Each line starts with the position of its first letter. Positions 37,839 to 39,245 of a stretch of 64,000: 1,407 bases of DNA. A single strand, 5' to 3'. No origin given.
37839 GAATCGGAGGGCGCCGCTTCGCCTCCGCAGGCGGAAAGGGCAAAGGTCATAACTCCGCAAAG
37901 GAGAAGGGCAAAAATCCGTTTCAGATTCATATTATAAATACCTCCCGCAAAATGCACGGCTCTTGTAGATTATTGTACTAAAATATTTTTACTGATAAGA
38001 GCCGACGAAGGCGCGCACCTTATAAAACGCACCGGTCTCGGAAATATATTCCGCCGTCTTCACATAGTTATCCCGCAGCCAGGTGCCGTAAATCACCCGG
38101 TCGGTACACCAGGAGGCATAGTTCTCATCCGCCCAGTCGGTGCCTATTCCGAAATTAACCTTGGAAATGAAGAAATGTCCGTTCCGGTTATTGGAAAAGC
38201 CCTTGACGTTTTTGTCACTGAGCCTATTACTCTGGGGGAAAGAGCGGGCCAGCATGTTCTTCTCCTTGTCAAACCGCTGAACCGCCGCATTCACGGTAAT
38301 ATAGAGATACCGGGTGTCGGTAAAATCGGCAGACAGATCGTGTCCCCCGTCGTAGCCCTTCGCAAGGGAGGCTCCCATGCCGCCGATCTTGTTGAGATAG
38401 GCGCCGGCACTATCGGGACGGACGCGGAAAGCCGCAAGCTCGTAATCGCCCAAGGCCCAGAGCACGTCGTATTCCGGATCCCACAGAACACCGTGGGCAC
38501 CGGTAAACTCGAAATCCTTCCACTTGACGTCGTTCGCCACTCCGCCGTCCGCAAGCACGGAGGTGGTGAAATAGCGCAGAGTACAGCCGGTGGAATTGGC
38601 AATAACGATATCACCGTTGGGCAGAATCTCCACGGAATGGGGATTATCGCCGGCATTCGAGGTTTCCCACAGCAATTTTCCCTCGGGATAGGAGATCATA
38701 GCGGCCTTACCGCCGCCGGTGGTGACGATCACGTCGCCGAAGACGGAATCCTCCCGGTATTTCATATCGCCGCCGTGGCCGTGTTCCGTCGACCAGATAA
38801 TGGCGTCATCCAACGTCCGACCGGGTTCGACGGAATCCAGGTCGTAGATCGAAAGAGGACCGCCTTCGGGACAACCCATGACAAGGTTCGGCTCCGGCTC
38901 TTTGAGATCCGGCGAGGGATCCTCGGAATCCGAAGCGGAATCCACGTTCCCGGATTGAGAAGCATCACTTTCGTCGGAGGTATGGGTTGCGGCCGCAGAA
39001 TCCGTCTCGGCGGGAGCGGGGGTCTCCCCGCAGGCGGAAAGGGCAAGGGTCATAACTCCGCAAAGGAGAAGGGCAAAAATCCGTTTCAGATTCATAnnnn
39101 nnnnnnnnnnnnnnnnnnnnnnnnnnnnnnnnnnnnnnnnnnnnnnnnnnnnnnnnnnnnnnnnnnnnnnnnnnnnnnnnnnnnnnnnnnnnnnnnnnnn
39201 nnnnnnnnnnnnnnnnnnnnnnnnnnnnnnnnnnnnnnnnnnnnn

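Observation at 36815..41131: Four tandem paralogs of an uncharacterised secreted protein family inserted inside the de novo purine operon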

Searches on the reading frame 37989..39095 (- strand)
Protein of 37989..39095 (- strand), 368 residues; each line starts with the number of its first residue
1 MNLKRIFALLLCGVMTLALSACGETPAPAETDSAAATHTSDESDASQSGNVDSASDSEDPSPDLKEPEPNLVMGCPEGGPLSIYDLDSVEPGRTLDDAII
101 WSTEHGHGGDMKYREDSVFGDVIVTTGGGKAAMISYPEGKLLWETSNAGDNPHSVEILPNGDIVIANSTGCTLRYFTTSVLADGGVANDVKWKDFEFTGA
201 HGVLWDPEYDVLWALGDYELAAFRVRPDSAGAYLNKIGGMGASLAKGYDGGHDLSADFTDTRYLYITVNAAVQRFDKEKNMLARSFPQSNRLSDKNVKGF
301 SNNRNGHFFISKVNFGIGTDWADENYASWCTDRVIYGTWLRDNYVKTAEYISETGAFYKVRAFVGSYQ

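Call 7: search_protein_families(library=pfam, proteins=[window:37989-39095:-], max_evalue=1)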
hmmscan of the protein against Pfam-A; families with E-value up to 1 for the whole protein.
window:37989-39095:- (368 aa): 3 families
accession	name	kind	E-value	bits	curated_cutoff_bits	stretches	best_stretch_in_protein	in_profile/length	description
PF20138.4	DUF6528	-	2.8e-12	46.6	23.5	1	122-279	95-250/327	Family of unknown function (DUF6528)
PF13360.13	PQQ_2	-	0.082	13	27.6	1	99-168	15-80/233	Outer membrane protein assembly factor BamB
PF01436.27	NHL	-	0.21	12.1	20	1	151-170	3-22/28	NHL repeat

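Call 8: search_protein_families(library=ncbifam, proteins=[window:37989-39095:-], max_evalue=1)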
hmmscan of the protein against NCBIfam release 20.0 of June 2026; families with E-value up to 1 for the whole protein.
window:37989-39095:- (368 aa): 3 families
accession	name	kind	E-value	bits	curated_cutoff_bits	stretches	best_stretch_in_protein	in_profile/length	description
NF050142.1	PG1828_fam_lipo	equivalog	0.0012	19.5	50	1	4-43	2-44/59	PG1828 family lipoprotein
NF053527.1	lipo_Cory_WKLS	subfamily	0.17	11.8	105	1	9-48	3-43/166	WKL family lipoprotein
NF047847.2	SS_mature_LptM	equivalog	0.76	9.9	27.7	0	4-23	2-21/31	LPS translocon maturation chaperone LptM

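Call 11: search_solved_structures(query=window:37989-39095:-, max_evalue=10, show_alignments=2)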
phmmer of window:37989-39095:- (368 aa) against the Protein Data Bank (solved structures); distinct sequences matched with E-value up to 10: 0.

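Call 13: find_homologous_proteins(query=window:37989-39095:-)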
Query window:37989-39095:- (368 aa): 237 proteins with E <= 0.001 among 3953 candidates; the best 120 are listed.
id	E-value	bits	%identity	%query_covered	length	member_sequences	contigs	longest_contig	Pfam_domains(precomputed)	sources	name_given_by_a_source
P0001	8.7e-234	793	92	99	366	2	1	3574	PF20138.4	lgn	-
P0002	4.3e-175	600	71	100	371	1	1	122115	PF20138.4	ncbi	-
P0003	2.1e-124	433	55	99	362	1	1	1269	PF20138.4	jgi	-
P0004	3.2e-117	410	51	99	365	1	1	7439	PF20138.4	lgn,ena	-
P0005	9.9e-116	405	55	83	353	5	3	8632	PF20138.4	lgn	-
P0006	1.6e-110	388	50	99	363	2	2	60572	PF20138.4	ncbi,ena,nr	ncbi:MAG: hypothetical protein J6C26_01795 [Clostridia bacterium]|nr:hypothetical protein [Clostridi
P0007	1.2e-107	378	50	99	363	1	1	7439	PF20138.4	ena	-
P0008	9.2e-107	375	48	99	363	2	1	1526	PF20138.4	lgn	-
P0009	5.3e-105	370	49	96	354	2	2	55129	PF20138.4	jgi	-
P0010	1.2e-104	368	45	99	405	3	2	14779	PF20138.4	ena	-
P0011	1.8e-103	365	49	95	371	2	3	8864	PF20138.4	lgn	-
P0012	8.0e-102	359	48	95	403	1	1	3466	PF20138.4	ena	-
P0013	1.2e-100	355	49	91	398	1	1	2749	PF20138.4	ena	-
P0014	1.8e-100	355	49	96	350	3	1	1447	PF20138.4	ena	-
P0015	2.0e-99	351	47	94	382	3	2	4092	PF20138.4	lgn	-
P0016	1.5e-97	345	46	99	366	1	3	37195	PF20138.4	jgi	-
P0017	1.1e-96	342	47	94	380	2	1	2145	PF20138.4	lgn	-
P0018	8.1e-95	336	46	99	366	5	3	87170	PF20138.4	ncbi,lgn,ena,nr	ncbi:MAG: hypothetical protein J6C26_02755 [Clostridia bacterium]|nr:hypothetical protein [Clostridi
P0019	1.6e-93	332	46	95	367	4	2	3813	PF20138.4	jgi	-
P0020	4.9e-93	330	43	99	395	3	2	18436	PF20138.4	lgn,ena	-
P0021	5.0e-93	330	48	92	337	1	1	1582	PF20138.4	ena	-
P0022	5.5e-93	330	44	99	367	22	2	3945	PF20138.4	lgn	-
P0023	5.7e-93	330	47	99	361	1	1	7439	PF20138.4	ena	-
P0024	6.3e-93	330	45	99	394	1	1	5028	PF20138.4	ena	-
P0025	6.3e-93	330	45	96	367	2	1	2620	PF20138.4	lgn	-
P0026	3.1e-92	328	45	99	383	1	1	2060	PF20138.4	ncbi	-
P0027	3.8e-90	321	45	99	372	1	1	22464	PF20138.4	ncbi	-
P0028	1.3e-89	319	46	99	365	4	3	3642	PF20138.4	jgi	-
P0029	3.8e-89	317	44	100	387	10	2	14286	PF20138.4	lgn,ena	-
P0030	4.7e-89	317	44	99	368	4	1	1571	PF20138.4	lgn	-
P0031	8.2e-89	316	48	82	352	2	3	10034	PF20138.4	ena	-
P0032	1.0e-88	316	44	99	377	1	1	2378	PF20138.4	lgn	-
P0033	1.2e-88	316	44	100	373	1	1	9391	PF20138.4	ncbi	-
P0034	6.1e-88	313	47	89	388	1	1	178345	PF20138.4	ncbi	-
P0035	8.1e-88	313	45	95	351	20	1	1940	PF20138.4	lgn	-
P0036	1.0e-87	313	44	99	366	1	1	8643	PF20138.4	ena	-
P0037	1.4e-87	312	45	100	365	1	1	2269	PF20138.4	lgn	-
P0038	2.5e-87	311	43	99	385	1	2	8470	PF20138.4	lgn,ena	-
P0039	2.7e-87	311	42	100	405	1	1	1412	PF20138.4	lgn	-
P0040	6.1e-87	310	44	100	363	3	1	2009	PF20138.4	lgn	-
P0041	1.8e-86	309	47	84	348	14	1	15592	PF20138.4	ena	-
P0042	4.5e-86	307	42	99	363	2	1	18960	PF20138.4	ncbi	-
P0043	6.1e-86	307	43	99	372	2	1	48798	PF20138.4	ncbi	-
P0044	7.8e-86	307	42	98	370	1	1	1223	PF20138.4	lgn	-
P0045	1.8e-85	305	44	96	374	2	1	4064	PF20138.4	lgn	-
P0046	7.3e-85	303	43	99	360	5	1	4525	PF20138.4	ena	-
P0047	1.5e-84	302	41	99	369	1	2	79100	PF20138.4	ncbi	-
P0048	1.7e-84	302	42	99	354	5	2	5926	PF20138.4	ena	-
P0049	1.7e-84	302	42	99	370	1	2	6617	PF20138.4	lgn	-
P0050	2.7e-84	301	41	99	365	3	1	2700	PF20138.4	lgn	-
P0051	3.3e-84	301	42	99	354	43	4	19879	PF20138.4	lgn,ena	-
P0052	3.4e-84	301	40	99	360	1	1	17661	PF20138.4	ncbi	-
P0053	3.0e-83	298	45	99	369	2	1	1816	PF20138.4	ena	-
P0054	7.7e-83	297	42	96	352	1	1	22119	PF20138.4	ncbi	-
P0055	8.1e-83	297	43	98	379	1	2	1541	PF20138.4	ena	-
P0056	1.6e-82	296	47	84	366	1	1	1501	PF20138.4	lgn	-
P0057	2.1e-82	295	44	90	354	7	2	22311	PF20138.4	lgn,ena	-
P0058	2.5e-82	295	42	99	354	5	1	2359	PF20138.4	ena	-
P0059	3.6e-82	294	46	86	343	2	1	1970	PF20138.4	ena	-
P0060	4.0e-82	294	48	78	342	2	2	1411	PF20138.4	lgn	-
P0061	4.2e-82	294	41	99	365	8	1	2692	PF20138.4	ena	-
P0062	6.5e-82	294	42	99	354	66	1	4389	PF20138.4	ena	-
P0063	6.7e-82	294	42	99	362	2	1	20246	PF20138.4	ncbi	-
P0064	1.4e-81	293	40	99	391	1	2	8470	PF20138.4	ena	-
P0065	1.9e-81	292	41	99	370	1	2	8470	PF20138.4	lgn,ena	-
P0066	2.8e-81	292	41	99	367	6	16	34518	PF20138.4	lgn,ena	-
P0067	4.6e-81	291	44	88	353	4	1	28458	PF20138.4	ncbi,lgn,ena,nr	ncbi:MAG: WD40 repeat domain-containing protein [Clostridia bacterium]|nr:WD40 repeat domain-contain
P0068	5.5e-81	291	44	99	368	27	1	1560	PF20138.4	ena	-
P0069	9.6e-81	290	53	67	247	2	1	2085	PF20138.4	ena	-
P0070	1.1e-80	290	45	84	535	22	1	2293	PF20138.4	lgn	-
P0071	1.9e-80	289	40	94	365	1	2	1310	PF20138.4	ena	-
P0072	5.1e-80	287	41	99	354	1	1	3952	PF20138.4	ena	-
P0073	6.7e-80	287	43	99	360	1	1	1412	PF20138.4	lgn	-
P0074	6.9e-80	287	46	81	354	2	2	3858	PF20138.4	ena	-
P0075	7.0e-80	287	44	96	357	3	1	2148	PF20138.4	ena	-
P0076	1.1e-79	286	43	94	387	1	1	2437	PF20138.4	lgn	-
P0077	2.7e-79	285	45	99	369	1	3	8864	PF20138.4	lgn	-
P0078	4.4e-79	284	41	99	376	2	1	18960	PF21827.2,PF20138.4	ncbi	-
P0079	1.1e-78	283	43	86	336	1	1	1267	PF20138.4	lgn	-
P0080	1.3e-78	283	43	99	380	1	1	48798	PF20138.4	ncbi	-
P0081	1.4e-78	283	47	81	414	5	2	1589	PF20138.4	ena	-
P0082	2.7e-77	278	41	99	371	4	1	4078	PF20138.4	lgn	-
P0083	3.1e-77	278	43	99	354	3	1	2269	PF20138.4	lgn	-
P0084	1.7e-76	276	42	99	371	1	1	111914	PF20138.4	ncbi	-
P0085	1.8e-76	276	42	96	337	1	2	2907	PF20138.4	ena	-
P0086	4.7e-76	274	42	86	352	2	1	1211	PF20138.4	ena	-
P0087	8.2e-76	274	40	99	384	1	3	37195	PF21827.2,PF20138.4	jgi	-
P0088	1.6e-75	273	42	95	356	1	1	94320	PF20138.4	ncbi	-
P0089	2.0e-75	272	44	84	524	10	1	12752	PF20138.4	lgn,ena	-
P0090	2.4e-75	272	40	99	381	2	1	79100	PF20138.4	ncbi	-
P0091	1.3e-74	270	42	99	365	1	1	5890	PF20138.4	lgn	-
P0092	3.2e-74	268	39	99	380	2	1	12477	PF20138.4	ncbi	-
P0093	1.7e-73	266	46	79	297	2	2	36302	PF20138.4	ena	-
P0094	8.3e-73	264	40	95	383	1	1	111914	PF20138.4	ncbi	-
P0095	9.5e-73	263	45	81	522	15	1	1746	PF20138.4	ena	-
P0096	9.6e-73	263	43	86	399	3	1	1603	PF20138.4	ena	-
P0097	2.7e-72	262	42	96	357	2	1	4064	PF20138.4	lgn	-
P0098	5.9e-72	261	43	84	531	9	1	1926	PF20138.4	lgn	-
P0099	1.0e-71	260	43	84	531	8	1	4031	PF20138.4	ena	-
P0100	1.4e-70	256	40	89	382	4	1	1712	PF20138.4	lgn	-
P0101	1.5e-70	256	44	77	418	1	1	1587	PF20138.4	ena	-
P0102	2.3e-70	256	43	82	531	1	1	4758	PF20138.4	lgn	-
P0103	6.1e-70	254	38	99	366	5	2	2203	PF20138.4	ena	-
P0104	2.1e-69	252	42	81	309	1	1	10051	PF20138.4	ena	-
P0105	2.4e-69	252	44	82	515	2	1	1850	PF20138.4,PF23381.2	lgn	-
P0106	2.9e-69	252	40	96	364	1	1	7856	PF20138.4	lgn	-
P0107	3.8e-69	252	37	99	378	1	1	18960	PF20138.4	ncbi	-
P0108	1.4e-68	250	40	95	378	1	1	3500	PF20138.4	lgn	-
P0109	1.2e-67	247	42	82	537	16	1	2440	PF20138.4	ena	-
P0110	4.3e-67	245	44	78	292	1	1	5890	PF20138.4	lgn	-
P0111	8.5e-67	244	40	99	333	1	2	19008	PF20138.4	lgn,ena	-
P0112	3.5e-66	242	41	80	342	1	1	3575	PF20138.4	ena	-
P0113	7.7e-66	241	41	87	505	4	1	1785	PF20138.4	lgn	-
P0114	1.2e-65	240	40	99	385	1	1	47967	PF20138.4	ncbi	-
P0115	1.4e-65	240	46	82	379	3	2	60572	PF20138.4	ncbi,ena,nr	ncbi:MAG: WD40 repeat domain-containing protein [Clostridia bacterium]|nr:WD40 repeat domain-contain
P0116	2.1e-65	239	41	81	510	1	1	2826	PF20138.4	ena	-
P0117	3.2e-65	239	38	99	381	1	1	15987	PF20138.4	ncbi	-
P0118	3.5e-65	239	37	99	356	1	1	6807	PF20138.4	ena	-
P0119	7.2e-65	238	43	78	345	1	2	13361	PF20138.4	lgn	-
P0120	9.4e-65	237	40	81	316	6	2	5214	PF20138.4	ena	-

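Call 15: find_encoding_contigs(protein=P0002, flank=10000, max_places=3)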
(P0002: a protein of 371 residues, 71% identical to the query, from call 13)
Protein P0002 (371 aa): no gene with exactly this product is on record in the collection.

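Call 17: find_encoding_contigs(protein=P0006, flank=10000, max_places=2)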
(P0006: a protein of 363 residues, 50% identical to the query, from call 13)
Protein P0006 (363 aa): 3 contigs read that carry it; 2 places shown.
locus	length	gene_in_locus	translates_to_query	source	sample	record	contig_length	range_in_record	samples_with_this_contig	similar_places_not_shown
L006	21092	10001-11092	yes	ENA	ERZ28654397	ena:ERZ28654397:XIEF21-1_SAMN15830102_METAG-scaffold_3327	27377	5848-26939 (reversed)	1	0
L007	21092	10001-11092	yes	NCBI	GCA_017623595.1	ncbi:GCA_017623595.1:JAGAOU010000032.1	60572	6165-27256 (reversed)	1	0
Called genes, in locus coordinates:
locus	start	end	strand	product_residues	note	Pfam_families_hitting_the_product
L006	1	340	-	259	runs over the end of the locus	?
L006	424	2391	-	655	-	PF02922:CBM_48, PF00128:Alpha-amylase, PF02806:Alpha-amylase_C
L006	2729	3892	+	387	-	PF22020:RlmL_1st, PF02926:THUMP, PF01170:UPF0020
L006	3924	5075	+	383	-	PF20138:DUF6528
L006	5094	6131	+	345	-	PF20138:DUF6528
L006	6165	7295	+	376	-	PF20138:DUF6528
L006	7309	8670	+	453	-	PF20138:DUF6528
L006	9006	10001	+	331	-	PF20138:DUF6528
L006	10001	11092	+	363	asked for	PF20138:DUF6528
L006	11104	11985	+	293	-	PF20138:DUF6528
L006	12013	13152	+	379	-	PF20138:DUF6528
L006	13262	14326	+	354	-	PF20138:DUF6528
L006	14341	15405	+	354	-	PF20138:DUF6528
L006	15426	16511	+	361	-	PF20138:DUF6528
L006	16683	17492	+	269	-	PF00497:SBP_bac_3, PF10613:Lig_chan-Glu_bd (faint), PF12974:Phosphonate-bd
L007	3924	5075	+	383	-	PF20138:DUF6528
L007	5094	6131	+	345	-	PF20138:DUF6528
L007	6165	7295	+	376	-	PF20138:DUF6528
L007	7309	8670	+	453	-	PF20138:DUF6528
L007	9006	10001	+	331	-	PF20138:DUF6528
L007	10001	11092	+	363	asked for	PF20138:DUF6528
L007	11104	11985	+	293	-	PF20138:DUF6528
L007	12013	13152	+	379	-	PF20138:DUF6528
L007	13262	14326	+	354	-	PF20138:DUF6528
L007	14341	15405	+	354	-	PF20138:DUF6528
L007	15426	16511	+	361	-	PF20138:DUF6528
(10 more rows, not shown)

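Call 18: find_encoding_contigs(protein=P0034, flank=10000, max_places=2)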
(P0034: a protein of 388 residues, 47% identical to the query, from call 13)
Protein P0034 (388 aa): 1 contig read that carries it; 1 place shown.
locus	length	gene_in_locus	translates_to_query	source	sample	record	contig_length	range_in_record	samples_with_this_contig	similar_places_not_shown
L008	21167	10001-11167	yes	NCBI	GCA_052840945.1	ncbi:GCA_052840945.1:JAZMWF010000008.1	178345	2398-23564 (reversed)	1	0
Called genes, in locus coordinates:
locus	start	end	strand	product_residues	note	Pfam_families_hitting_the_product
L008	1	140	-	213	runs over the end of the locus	PF00834:Ribul_P_3_epim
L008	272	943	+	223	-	PF01128:IspD, PF12804:NTP_transf_3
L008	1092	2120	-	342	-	PF05816:TelA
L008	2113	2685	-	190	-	-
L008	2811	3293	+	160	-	PF22811:Zn_ribbon_NrdR, PF03477:ATP-cone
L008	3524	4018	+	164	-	PF00731:AIRC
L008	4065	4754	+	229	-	PF01259:SAICAR_synt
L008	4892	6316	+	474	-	PF13537:GATase_7 (weak)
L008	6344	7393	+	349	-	PF00586:AIRS, PF02769:AIRS_C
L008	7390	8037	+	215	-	PF00551:Formyl_trans_N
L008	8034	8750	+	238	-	PF07826:IMP_cyclohyd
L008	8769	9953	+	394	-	PF01808:AICARFT_IMPCHas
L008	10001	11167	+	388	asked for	PF20138:DUF6528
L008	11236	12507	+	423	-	PF02844:GARS_N, PF01071:GARS_A, PF02786:CPSase_L_D2 (weak), PF02843:GARS_C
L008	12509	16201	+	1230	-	PF00586:AIRS (faint), PF18072:FGAR-AT_linker, PF02769:AIRS_C, PF13507:GATase_5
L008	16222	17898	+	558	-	PF01268:FTHFS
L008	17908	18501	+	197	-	PF01725:Ham1p_like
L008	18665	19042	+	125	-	PF01022:HTH_5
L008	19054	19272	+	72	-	PF00403:HMA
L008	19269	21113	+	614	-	PF00122:E1-E2_ATPase, PF00702:Hydrolase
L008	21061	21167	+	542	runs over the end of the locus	PF01087:GalP_UDP_transf, PF02744:GalP_UDP_tr_C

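Call 19: find_encoding_contigs(protein=P0084, flank=10000, max_places=2)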
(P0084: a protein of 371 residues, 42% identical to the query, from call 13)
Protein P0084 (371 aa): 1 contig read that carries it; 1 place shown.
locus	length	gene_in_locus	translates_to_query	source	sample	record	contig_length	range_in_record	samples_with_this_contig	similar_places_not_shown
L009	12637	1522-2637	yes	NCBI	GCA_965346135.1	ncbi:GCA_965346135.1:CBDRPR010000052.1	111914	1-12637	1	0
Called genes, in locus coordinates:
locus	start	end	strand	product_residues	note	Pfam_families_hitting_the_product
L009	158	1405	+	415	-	PF20138:DUF6528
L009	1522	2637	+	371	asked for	PF20138:DUF6528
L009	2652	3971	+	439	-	-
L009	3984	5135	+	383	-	PF20138:DUF6528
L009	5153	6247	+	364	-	PF20138:DUF6528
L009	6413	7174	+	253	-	PF00497:SBP_bac_3, PF10613:Lig_chan-Glu_bd (faint), PF12974:Phosphonate-bd (weak)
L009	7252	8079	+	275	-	PF00528:BPD_transp_1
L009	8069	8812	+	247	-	PF00005:ABC_tran, PF02463:SMC_N (weak), PF13175:AAA_15 (faint), PF13304:AAA_21 (weak)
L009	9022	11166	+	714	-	PF09371:Tex_N, PF22706:Tex_central_region, PF16921:Tex_YqgF, PF14635:HHH_7, PF12836:HHH_3, PF17674:HHH_9, PF00575:S1, PF23459:S1_RRP5, +1 more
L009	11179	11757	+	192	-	PF03729:DUF308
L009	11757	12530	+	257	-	PF08282:Hydrolase_3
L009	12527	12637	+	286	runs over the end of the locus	-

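Call 25: search_solved_structures(query=A2, max_evalue=10, show_alignments=3)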
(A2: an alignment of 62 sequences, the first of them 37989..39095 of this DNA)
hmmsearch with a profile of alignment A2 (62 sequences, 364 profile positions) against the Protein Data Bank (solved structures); distinct sequences matched with E-value up to 10: 12.
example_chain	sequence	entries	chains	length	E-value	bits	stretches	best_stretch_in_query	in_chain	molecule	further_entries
5yzv_A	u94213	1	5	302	0.0003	23.2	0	150-181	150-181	Probable serine/threonine-protein kinase PkwA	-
3v9f_A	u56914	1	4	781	0.31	13.3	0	257-340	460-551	Two-component system sensor histidine kinase/response regulator, hybrid (One-component sys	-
2yp6_A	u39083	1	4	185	0.4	12.9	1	1-38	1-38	THIOREDOXIN FAMILY PROTEIN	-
5cyb_A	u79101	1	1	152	0.54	12.5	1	3-56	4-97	Lipoprotein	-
7mt1_A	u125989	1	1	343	0.63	12.3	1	139-174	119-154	Platelet-activating factor acetylhydrolase IB subunit beta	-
8snb_4A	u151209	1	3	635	1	11.6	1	127-173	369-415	Cilia- and flagella-associated protein 52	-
7cu3_B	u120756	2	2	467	1.1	11.5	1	9-62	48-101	Transmembrane protein FAM155A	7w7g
5lcw_Q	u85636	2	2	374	1.6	11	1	125-182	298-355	Cell division cycle protein 20 homolog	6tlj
4zoz_A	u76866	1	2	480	1.8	10.8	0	129-177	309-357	Sqt1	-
9if7_LJ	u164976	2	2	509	1.9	10.7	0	147-174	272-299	Guanine nucleotide-binding protein subunit beta-like protein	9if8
4zoy_A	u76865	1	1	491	1.9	10.7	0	129-177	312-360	Sqt1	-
4zn4_A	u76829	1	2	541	2.3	10.4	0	129-177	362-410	sqt1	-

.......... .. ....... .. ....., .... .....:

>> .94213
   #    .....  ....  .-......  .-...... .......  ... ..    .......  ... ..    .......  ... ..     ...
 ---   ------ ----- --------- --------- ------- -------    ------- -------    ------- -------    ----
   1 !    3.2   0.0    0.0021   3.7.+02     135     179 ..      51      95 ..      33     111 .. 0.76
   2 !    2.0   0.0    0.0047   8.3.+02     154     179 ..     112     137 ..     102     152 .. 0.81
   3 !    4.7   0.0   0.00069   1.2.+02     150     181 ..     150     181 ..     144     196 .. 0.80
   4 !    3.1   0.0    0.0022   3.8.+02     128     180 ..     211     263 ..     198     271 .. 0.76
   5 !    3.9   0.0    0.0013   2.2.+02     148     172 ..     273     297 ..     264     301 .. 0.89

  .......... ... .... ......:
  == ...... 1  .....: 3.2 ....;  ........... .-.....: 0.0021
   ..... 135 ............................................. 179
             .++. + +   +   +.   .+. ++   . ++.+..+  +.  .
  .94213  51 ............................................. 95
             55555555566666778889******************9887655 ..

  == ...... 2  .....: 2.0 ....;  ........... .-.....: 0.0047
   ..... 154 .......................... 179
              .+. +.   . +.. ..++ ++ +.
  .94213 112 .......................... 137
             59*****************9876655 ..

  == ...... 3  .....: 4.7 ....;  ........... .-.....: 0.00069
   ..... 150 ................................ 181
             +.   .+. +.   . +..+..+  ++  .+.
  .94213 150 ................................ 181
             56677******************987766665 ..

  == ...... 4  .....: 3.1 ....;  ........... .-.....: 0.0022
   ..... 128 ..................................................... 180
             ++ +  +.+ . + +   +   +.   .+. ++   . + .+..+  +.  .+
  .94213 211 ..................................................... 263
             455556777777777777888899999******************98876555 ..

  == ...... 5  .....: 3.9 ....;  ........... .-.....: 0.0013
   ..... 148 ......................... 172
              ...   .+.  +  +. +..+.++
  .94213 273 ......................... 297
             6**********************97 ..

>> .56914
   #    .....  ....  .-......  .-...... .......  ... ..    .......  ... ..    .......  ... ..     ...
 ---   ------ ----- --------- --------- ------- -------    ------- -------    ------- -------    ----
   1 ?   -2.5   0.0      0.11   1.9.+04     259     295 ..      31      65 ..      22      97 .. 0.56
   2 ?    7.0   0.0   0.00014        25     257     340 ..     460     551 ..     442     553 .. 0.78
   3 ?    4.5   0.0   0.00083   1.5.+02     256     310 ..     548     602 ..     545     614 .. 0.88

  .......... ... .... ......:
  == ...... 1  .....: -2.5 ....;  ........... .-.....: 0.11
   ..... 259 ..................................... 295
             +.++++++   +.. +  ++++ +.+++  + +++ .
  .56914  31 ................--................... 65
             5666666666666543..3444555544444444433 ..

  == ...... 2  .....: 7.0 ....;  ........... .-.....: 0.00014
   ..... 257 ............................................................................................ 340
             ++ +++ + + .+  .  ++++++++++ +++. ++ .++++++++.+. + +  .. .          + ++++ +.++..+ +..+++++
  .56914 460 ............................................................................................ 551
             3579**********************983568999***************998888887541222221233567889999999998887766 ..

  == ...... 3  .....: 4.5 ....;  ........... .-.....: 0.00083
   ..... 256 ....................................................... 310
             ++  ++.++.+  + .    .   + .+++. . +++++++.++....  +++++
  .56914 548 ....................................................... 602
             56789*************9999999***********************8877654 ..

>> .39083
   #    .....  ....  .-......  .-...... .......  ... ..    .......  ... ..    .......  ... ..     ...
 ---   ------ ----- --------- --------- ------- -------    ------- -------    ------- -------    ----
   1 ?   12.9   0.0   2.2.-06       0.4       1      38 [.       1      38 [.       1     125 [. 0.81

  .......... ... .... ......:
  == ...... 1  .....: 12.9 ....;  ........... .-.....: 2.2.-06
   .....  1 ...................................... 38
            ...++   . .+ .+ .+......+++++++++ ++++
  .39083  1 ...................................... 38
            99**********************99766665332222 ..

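Call 28: find_encoding_contigs(protein=P0018, flank=10000, max_places=1)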
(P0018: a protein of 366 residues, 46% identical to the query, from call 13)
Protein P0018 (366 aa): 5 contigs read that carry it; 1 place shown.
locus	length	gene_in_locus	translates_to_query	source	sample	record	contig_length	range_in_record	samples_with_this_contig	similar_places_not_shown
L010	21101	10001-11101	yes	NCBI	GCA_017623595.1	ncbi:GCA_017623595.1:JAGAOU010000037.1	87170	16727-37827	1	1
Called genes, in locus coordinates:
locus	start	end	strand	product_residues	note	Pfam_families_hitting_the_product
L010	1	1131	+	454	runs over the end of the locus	PF01554:MatE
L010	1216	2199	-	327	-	PF05816:TelA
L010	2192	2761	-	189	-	-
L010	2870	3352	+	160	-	PF22811:Zn_ribbon_NrdR, PF03477:ATP-cone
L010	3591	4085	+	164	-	PF00731:AIRC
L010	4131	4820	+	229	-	PF01259:SAICAR_synt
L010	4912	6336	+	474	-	PF13537:GATase_7 (faint), PF00156:Pribosyltran (weak)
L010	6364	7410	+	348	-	PF00586:AIRS, PF02769:AIRS_C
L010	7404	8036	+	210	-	PF00551:Formyl_trans_N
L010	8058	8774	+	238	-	PF07826:IMP_cyclohyd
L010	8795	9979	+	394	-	PF01808:AICARFT_IMPCHas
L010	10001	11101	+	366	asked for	PF20138:DUF6528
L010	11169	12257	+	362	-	PF20138:DUF6528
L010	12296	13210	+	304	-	PF20138:DUF6528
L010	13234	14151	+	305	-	PF20138:DUF6528 (weak)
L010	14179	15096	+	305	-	-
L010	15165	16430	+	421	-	PF02844:GARS_N, PF01071:GARS_A, PF02786:CPSase_L_D2 (weak), PF02843:GARS_C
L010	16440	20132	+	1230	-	PF18072:FGAR-AT_linker, PF00586:AIRS (faint), PF02769:AIRS_C, PF13507:GATase_5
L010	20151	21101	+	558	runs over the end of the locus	PF01268:FTHFS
